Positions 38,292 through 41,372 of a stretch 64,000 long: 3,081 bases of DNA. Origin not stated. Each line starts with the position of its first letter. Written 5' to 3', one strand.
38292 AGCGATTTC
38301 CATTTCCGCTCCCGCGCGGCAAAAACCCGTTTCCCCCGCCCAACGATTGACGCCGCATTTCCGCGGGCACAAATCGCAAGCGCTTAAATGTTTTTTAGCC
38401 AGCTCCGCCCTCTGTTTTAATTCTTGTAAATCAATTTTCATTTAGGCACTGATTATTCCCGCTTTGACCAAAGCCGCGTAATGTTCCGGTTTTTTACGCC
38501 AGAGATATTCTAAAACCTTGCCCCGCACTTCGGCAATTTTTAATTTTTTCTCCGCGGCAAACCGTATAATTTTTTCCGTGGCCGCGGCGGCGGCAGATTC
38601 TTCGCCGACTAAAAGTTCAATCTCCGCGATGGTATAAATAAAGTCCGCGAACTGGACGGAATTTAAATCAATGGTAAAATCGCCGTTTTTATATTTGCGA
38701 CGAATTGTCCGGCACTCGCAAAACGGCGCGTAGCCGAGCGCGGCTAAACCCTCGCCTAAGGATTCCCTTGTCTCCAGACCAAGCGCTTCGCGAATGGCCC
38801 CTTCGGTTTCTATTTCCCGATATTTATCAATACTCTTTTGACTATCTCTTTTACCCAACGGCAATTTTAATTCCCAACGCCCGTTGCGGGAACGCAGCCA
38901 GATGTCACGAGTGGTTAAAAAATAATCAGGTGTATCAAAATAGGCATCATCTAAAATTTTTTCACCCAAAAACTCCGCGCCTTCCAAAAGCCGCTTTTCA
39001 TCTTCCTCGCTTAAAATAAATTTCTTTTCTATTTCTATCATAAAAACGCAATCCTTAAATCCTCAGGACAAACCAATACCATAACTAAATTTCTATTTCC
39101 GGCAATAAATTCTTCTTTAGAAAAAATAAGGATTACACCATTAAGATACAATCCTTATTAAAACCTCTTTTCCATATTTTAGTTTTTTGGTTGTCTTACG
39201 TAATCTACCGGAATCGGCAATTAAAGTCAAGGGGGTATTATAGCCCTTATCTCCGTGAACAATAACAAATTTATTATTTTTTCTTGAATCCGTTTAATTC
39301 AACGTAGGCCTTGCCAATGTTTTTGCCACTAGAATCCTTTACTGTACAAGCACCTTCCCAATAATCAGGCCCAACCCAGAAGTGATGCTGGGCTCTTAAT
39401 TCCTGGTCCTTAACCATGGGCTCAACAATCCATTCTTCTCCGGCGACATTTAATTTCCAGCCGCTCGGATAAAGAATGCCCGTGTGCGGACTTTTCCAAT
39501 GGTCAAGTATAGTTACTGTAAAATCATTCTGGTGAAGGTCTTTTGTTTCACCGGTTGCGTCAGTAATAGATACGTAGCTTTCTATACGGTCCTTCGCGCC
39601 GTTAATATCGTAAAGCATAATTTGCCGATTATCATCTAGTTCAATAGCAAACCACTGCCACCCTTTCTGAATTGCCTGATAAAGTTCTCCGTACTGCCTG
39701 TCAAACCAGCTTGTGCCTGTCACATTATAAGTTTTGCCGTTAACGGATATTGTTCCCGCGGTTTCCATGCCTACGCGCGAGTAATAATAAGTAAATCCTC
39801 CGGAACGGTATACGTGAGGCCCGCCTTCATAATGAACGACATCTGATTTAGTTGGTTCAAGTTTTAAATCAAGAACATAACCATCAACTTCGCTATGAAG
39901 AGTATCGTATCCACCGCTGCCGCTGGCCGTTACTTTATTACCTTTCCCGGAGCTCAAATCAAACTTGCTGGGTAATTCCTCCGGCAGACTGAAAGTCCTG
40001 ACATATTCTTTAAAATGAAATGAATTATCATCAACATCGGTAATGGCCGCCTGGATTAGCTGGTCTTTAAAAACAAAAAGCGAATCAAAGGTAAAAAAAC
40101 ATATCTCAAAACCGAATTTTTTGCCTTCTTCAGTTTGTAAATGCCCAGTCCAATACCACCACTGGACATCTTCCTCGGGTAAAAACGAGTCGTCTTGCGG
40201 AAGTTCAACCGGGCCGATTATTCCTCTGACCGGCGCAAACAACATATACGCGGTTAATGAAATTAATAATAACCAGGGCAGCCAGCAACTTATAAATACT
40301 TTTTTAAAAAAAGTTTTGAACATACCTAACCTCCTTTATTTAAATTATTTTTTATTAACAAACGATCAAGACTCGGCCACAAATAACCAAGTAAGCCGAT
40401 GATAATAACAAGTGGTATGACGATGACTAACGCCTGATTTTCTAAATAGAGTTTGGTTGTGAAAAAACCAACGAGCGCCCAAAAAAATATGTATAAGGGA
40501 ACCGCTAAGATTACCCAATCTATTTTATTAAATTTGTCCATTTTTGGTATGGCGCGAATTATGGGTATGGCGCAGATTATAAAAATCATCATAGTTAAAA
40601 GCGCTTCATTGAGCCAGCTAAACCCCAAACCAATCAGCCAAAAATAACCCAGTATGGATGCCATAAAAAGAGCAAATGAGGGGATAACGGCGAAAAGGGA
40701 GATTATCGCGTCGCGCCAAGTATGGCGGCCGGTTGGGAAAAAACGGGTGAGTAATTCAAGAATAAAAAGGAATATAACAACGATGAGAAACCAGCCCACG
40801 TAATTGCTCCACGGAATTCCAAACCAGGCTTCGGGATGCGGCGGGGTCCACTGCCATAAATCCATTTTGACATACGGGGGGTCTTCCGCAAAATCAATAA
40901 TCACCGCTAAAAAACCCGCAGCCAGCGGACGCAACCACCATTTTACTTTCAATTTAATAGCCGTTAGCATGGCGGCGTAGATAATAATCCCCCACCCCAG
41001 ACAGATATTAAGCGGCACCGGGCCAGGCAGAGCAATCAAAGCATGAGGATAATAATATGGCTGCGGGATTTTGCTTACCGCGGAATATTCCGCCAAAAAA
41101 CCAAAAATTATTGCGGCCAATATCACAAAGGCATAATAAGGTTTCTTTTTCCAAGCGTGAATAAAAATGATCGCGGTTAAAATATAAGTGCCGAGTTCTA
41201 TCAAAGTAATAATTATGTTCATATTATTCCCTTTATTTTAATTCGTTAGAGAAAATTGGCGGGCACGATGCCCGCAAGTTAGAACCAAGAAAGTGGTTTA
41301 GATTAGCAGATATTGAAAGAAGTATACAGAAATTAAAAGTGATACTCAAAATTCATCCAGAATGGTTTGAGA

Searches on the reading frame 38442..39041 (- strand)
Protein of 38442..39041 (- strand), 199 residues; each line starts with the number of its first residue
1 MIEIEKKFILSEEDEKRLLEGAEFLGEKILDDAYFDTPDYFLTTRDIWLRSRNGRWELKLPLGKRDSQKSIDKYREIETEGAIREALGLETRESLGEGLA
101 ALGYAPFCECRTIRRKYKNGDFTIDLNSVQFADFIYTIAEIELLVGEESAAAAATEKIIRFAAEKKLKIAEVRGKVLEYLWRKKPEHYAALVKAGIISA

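Call 3: search_protein_families(library=pfam, proteins=[window:38442-39041:-], max_evalue=0.01)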
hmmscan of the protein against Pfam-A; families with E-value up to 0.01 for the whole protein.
window:38442-39041:- (199 aa): 1 family
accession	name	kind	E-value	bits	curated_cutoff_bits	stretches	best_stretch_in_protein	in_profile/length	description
PF01928.26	CYTH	-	1e-17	65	23.2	1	1-166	1-168/179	CYTH domain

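Call 4: search_protein_families(library=ncbifam, proteins=[window:38442-39041:-], max_evalue=0.01)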
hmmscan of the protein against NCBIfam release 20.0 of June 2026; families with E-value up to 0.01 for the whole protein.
window:38442-39041:- (199 aa): 1 family
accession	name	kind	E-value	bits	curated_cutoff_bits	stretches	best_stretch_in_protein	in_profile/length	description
TIGR00318.1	cyaB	equivalog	5.1e-06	26.4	57.95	1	1-164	1-156/174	class IV adenylate cyclase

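Call 16: find_homologous_proteins(query=window:38442-39041:-, max_evalue=0.001)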
Query window:38442-39041:- (199 aa): 182 proteins with E <= 0.001 among 864 candidates; the best 120 are listed.
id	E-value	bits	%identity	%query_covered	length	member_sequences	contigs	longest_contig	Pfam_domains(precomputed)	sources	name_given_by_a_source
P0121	6.4e-124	429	100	100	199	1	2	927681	PF01928.27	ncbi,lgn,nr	ncbi:MAG: CYTH domain-containing protein [Patescibacteria group bacterium]|nr:CYTH domain-containing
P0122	9.9e-65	236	58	99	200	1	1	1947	PF01928.27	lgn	-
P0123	2.0e-61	225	55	99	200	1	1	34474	PF01928.27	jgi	jgi:predicted adenylyl cyclase CyaB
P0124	5.7e-61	224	55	99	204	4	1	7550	PF01928.27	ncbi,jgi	jgi:adenylate cyclase class IV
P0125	1.3e-60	223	57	99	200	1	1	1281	PF01928.27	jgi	jgi:predicted adenylyl cyclase CyaB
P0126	1.6e-60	222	54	99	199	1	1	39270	PF01928.27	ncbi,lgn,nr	ncbi:MAG: CYTH domain-containing protein [bacterium]|nr:CYTH domain-containing protein [bacterium]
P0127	5.7e-59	217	52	99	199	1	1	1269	PF01928.27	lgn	-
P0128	2.6e-58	215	54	99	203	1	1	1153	PF01928.27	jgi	jgi:adenylate cyclase class IV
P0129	9.8e-58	213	54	99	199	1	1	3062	PF01928.27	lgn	-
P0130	7.1e-57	210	54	99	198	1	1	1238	PF01928.27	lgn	-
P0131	1.0e-56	210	54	99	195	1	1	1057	PF01928.27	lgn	-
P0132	1.6e-56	209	52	99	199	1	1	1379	PF01928.27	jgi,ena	-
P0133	2.1e-56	209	52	100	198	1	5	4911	PF01928.27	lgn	-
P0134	3.4e-56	208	53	99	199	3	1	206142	PF01928.27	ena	-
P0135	4.8e-56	208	49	99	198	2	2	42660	PF01928.27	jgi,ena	-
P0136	1.2e-55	206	56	99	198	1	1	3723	PF01928.27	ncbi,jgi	jgi:predicted adenylyl cyclase CyaB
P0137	2.1e-55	206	51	100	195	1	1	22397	PF01928.27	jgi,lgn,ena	-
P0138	2.6e-55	205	51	99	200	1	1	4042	PF01928.27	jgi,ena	-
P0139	5.8e-55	204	50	99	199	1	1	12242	PF01928.27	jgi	jgi:thiamine-triphosphatase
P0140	1.6e-54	203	52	99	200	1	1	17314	PF01928.27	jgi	jgi:predicted adenylyl cyclase CyaB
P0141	2.3e-54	202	51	99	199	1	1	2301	PF01928.27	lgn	-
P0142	5.2e-54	201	53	99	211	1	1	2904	PF01928.27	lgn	-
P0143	1.3e-53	200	50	99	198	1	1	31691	PF01928.27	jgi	jgi:adenylate cyclase class IV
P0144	2.5e-53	199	49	98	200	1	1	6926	PF01928.27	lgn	-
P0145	4.4e-53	198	52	99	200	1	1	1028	PF01928.27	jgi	jgi:adenylate cyclase class IV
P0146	6.4e-53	198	51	99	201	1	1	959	PF01928.27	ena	-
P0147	7.6e-53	197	48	99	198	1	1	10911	PF01928.27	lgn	-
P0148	8.7e-53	197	51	99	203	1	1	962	PF01928.27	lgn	-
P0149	1.6e-52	196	56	99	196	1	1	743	PF01928.27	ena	-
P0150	1.8e-52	196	54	99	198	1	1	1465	PF01928.27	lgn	-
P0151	2.2e-52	196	51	99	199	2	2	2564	PF01928.27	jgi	-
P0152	2.7e-52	196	50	99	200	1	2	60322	PF01928.27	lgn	-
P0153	3.2e-52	195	54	100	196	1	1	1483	PF01928.27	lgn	-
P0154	3.3e-52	195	50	99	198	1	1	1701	PF01928.27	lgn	-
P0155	3.8e-52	195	51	99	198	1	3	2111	PF01928.27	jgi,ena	-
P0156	6.7e-52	194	52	100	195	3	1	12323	PF01928.27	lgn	-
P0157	3.9e-51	192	49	99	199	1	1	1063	PF01928.27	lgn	-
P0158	4.1e-51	192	50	100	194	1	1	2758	PF01928.27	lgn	-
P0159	4.7e-51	191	52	98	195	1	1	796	PF01928.27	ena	-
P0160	6.9e-51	191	49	99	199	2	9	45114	PF01928.27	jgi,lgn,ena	-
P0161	1.2e-50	190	50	99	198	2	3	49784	PF01928.27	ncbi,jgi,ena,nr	ncbi:MAG TPA: CYTH domain-containing protein [Candidatus Pacearchaeota archaeon]|nr:CYTH domain-cont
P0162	1.7e-50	190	49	99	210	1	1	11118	PF01928.27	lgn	-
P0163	3.7e-50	189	52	99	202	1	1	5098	PF01928.27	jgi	jgi:adenylate cyclase class IV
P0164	4.0e-50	188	49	99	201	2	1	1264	PF01928.27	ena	-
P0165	4.2e-50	188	49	99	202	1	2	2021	PF01928.27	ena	-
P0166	4.9e-50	188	49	99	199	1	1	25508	PF01928.27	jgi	jgi:adenylate cyclase class IV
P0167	9.3e-50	187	48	99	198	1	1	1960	PF01928.27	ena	-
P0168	2.4e-49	186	50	98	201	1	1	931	PF01928.27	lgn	-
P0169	5.7e-49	185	48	99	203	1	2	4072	PF01928.27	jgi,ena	jgi:thiamine-triphosphatase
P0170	8.1e-49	184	49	99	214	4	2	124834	PF01928.27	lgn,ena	-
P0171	9.0e-49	184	48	100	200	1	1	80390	PF01928.27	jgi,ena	-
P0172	1.0e-48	184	49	99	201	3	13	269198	PF01928.27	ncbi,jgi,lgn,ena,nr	ncbi:MAG: hypothetical protein US57_C0010G0026 [Candidatus Moranbacteria bacterium GW2011_GWC2_37_73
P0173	1.4e-48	183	50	99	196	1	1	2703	PF01928.27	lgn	-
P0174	1.5e-48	183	48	100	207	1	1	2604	PF01928.27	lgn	-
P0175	1.9e-48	183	49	99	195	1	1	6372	PF01928.27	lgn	-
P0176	3.1e-48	182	49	99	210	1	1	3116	PF01928.27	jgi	jgi:adenylate cyclase class IV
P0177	3.2e-48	182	48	99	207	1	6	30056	PF01928.27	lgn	-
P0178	3.3e-48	182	50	99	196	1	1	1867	PF01928.27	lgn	-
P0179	5.2e-48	182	51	99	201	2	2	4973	PF01928.27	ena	-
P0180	5.7e-48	181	51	99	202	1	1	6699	PF01928.27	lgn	-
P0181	5.8e-48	181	47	99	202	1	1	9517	PF01928.27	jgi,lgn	-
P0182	7.5e-48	181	48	99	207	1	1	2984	PF01928.27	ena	-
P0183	3.2e-47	179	47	99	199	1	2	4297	PF01928.27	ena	-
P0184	3.5e-47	179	47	99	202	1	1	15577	PF01928.27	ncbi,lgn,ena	-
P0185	4.1e-47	179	48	99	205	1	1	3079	PF01928.27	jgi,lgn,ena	-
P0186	4.9e-47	178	48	99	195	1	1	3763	PF01928.27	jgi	jgi:thiamine-triphosphatase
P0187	5.7e-47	178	48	99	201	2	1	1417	PF01928.27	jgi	jgi:adenylate cyclase class IV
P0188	7.4e-47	178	50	98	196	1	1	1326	PF01928.27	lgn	-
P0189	1.1e-46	177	49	97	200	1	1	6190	PF01928.27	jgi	-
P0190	1.5e-46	177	47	99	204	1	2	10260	PF01928.27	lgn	-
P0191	1.9e-46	176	48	99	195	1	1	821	PF01928.27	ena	-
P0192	2.1e-46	176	48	99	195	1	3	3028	PF01928.27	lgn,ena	-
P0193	6.2e-46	175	48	97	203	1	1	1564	PF01928.27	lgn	-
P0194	7.8e-46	174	49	99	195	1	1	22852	PF01928.27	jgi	-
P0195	9.7e-46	174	48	99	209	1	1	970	PF01928.27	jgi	jgi:adenylate cyclase class IV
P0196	1.2e-45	174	49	97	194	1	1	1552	PF01928.27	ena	-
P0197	1.2e-45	174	44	99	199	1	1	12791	PF01928.27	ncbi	-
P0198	1.6e-45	173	48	99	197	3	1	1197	PF01928.27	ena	-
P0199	2.9e-45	173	47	99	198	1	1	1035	PF01928.27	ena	-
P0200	3.0e-45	173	48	99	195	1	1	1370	PF01928.27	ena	-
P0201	4.7e-45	172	46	99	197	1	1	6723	PF01928.27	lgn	-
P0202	5.1e-45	172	47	100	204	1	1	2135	PF01928.27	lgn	-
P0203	6.6e-45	171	47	99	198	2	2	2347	PF01928.27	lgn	-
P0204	6.7e-45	171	47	99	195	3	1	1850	PF01928.27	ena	-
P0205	7.4e-45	171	46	99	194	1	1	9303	PF01928.27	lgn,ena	-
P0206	8.6e-45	171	48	99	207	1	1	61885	PF01928.27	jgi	jgi:adenylate cyclase class IV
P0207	9.0e-45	171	47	99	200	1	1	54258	PF01928.27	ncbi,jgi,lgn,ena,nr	ncbi:CYTH domain-containing protein [Patescibacteria group bacterium]|nr:CYTH domain-containing prot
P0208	9.0e-45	171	48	100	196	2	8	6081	PF01928.27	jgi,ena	-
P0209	9.2e-45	171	47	100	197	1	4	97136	PF01928.27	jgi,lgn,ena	-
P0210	9.2e-45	171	48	99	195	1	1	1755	PF01928.27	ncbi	-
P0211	1.1e-44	171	47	100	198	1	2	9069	PF01928.27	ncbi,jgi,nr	ncbi:MAG: thiamine triphosphatase [uncultured bacterium]|nr:MAG: thiamine triphosphatase [uncultured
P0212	1.2e-44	171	47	98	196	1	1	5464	PF01928.27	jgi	jgi:thiamine-triphosphatase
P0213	1.4e-44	170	47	99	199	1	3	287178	PF01928.27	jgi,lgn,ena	-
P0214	1.5e-44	170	48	98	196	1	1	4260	PF01928.27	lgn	-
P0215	1.7e-44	170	45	99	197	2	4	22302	PF01928.27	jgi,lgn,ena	-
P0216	1.7e-44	170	43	99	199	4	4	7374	PF01928.27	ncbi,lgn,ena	-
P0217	2.6e-44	169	47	99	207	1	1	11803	PF01928.27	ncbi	-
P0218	6.5e-44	168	45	99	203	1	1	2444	PF01928.27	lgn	-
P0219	6.8e-44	168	48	99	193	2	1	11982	PF01928.27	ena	-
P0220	8.4e-44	168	45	99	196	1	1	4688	PF01928.27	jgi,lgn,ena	-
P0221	1.1e-43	167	47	99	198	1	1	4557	PF01928.27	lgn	-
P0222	1.3e-43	167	44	100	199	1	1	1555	PF01928.27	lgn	-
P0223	1.3e-43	167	47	96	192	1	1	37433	PF01928.27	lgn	-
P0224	2.3e-43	166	45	99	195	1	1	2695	PF01928.27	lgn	-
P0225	2.5e-43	166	44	98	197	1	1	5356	PF01928.27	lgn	-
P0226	2.7e-43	166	47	97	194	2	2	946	PF01928.27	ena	-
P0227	3.0e-43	166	47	99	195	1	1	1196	PF01928.27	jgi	-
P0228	3.5e-43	166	50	100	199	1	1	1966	PF01928.27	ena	-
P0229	3.6e-43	166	46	99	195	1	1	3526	PF01928.27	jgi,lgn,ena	-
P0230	3.7e-43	166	45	99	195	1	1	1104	PF01928.27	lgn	-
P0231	4.4e-43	165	44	100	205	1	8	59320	PF01928.27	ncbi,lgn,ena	-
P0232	4.5e-43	165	45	99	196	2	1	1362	PF01928.27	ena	-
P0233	5.9e-43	165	44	99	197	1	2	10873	PF01928.27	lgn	-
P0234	6.6e-43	165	47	97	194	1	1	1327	PF01928.27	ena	-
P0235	9.3e-43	164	47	98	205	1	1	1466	PF01928.27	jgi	-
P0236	1.4e-42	164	45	97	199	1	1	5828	PF01928.27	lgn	-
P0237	1.8e-42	163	47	97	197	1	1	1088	PF01928.27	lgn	-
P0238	1.8e-42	163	45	99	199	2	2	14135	PF01928.27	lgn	-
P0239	2.6e-42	163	43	98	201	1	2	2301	PF01928.27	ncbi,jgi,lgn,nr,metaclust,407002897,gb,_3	ncbi:MAG: thiamine triphosphatase-like protein [uncultured bacterium]|nr:MAG: thiamine triphosphatas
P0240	3.1e-42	163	47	97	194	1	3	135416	PF01928.27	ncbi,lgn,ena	-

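Call 18: find_related_loci(query=A2, collection=metagenome_contigs, flank=6000)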
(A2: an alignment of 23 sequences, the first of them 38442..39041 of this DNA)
Query A2 (199 aa) in metagenome_contigs; peptide patterns used: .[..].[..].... (x = any residue, [..] = any of these).
547 stretches matched a pattern; 375 encode a relative of the query (tblastn E <= 1e-3); the best 80 are kept; 80 distinct loci.
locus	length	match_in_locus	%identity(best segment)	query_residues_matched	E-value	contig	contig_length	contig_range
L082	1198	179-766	55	1-197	1e-71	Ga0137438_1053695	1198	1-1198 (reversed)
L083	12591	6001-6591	56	1-198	3e-67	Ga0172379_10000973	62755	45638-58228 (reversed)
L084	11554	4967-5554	55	1-197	5e-67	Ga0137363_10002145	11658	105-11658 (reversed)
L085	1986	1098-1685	54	1-197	1e-68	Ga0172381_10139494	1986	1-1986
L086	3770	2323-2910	54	1-197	1e-66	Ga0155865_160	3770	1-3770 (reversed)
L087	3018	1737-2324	53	1-197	1e-66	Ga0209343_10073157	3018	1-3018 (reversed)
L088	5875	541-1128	53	1-197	3e-66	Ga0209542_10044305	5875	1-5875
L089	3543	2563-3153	56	1-198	1e-65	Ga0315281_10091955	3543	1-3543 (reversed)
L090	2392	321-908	54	1-197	1e-66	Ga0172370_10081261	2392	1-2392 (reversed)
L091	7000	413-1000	53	1-197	2e-65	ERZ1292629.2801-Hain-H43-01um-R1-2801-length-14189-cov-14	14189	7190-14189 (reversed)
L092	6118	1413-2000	52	1-197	5e-65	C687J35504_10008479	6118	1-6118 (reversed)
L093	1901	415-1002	53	1-197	1e-66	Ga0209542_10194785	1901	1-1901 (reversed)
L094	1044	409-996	52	1-197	8e-69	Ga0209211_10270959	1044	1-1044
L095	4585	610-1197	52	1-197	2e-64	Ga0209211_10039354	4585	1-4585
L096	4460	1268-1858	53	1-196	1e-64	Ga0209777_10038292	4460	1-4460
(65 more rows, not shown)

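Call 41: search_solved_structures(query=A2, max_evalue=0.01, show_alignments=2)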
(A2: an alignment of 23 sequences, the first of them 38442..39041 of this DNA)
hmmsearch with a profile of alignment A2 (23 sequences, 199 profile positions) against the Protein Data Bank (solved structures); distinct sequences matched with E-value up to 0.01: 11.
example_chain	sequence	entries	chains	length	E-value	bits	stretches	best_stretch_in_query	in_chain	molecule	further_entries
5a65_A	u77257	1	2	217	1.2e-29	106.9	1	1-193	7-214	THIAMINE TRIPHOSPHATASE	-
2jmu_A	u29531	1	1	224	1.3e-29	106.8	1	1-193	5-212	Thiamine-triphosphatase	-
5a64_A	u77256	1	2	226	1.3e-29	106.8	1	1-193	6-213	THIAMINE TRIPHOSPHATASE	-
3tvl_A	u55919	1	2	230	1.2e-27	100.3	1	1-193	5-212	Thiamine-triphosphatase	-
3bhd_A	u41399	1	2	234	1.6e-27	99.9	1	1-193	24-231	Thiamine triphosphatase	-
2een_A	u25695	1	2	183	8.7e-09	38.8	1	1-169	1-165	Hypothetical protein PH1819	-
3n0y_A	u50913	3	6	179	1.2e-06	31.8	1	86-170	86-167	Adenylate cyclase 2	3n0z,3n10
2fjt_A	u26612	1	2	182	3.4e-06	30.4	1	86-170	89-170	Adenylyl cyclase class IV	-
7ns8_A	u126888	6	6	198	4.4e-06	30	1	13-173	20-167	Triphosphate tunnel metalloenzyme Saci_0718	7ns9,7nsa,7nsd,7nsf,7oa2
2aca_A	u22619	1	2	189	0.00018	24.7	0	3-170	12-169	putative adenylate cyclase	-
2gfg_A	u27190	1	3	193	0.0016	21.6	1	2-64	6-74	BH2851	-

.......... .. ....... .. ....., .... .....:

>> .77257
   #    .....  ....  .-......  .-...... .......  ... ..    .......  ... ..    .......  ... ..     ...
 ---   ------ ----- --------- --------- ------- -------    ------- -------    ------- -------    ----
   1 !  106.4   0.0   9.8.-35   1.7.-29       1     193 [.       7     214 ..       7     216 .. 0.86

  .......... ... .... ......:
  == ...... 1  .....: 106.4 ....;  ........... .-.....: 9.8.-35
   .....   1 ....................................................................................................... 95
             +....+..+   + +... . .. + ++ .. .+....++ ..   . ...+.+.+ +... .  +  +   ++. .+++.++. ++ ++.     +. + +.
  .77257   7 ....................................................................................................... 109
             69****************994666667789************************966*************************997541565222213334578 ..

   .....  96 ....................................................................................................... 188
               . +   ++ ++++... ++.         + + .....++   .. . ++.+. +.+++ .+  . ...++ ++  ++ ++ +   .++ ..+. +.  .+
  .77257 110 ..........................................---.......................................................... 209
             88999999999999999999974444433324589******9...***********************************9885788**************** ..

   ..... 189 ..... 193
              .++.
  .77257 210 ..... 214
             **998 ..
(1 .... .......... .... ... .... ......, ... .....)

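Call 55: search_protein_families(library=padloc, proteins=[window:38442-39041:-], max_evalue=0.01)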
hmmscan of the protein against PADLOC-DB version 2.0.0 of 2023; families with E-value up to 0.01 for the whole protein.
window:38442-39041:- (199 aa): 0 families

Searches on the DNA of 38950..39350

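Call 59: search_rna_families(source=window, start=38950, end=39350, threshold=evalue, max_evalue=1)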
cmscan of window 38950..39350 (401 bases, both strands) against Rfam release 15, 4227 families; matches with E-value up to 1: 1.
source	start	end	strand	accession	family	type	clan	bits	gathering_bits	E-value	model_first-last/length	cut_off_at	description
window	39121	39183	-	RF02363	Yfr11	Gene; sRNA;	-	21.5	44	0.42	1-144/144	no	Cyanobacterial functional RNA 11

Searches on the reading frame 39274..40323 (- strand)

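Call 3: search_protein_families(library=pfam, proteins=[window:39274-40323:-], max_evalue=0.01)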
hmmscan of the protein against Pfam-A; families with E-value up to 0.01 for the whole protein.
window:39274-40323:- (349 aa): 2 families
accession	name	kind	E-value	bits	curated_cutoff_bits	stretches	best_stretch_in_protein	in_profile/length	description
PF17186.10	Lipocalin_9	-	2.4e-34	118.7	26.2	1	217-345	3-130/131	Lipocalin-like domain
PF07143.17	CrtC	-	6.1e-27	95.8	22.5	1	54-212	2-167/168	CrtC N-terminal lipocalin domain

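Call 4: search_protein_families(library=ncbifam, proteins=[window:39274-40323:-], max_evalue=0.01)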
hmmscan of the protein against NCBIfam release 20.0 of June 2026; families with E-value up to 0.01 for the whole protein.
window:39274-40323:- (349 aa): 0 families

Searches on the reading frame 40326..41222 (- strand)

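Call 3: search_protein_families(library=pfam, proteins=[window:40326-41222:-], max_evalue=0.01)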
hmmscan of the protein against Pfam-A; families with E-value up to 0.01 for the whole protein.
window:40326-41222:- (298 aa): 2 families
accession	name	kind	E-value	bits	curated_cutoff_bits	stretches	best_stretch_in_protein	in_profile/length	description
PF04240.17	Caroten_synth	-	9.3e-15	55.5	25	1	20-190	17-189/209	Carotenoid biosynthesis protein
PF25085.1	DUF7802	-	1.8e-10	40.7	27.4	1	12-225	62-283/425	Domain of unknown function (DUF7802)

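Call 4: search_protein_families(library=ncbifam, proteins=[window:40326-41222:-], max_evalue=0.01)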
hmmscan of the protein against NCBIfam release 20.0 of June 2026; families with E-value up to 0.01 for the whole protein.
window:40326-41222:- (298 aa): 2 families
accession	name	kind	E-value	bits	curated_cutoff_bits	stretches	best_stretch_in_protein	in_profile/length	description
TIGR03460.1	crt_membr_arch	equivalog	6.9e-07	29.4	154.7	1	24-180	58-212/248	bisanhydrobacterioruberin hydratase CruF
NF041333.1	CruF_Halo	equivalog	4.2e-06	26.4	300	1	83-157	131-206/268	bisanhydrobacterioruberin hydratase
